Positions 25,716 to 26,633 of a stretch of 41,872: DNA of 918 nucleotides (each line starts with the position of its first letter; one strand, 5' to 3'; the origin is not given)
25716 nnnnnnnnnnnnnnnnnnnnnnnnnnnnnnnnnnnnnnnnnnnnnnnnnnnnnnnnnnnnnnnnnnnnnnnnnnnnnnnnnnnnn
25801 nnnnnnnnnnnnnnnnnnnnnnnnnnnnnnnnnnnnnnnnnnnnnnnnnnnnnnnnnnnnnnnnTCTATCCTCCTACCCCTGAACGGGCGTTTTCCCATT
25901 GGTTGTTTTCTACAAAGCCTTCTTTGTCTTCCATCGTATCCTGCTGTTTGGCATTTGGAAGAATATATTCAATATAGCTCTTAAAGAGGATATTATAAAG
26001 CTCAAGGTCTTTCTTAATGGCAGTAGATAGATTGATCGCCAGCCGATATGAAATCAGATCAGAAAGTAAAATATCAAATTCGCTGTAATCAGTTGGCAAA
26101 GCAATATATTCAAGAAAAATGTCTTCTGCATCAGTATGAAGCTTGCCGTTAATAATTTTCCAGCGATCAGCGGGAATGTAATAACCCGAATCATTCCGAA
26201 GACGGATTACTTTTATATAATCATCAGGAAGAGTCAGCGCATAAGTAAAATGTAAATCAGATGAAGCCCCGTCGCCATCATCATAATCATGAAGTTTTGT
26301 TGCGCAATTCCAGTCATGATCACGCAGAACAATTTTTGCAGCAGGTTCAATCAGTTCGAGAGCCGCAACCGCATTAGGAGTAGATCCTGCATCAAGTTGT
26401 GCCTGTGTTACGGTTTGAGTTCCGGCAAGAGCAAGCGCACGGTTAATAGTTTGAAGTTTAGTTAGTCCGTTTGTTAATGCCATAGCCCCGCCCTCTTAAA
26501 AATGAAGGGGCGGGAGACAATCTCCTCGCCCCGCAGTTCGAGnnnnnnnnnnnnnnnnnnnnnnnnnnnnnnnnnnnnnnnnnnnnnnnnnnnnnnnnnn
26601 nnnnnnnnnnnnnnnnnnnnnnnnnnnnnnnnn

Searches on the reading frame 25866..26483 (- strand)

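Call 8: search_protein_families(library=phrogs, proteins=[window:25866-26483:-], max_evalue=0.001)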
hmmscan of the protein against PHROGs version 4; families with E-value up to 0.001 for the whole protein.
window:25866-26483:- (205 aa): 2 families
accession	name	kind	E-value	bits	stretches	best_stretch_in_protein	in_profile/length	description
phrog_394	-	tail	1.6e-24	87.4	1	8-201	3-189/190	tail protein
phrog_9239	-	tail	0.0004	19.9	1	13-204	8-192/741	tail tubular protein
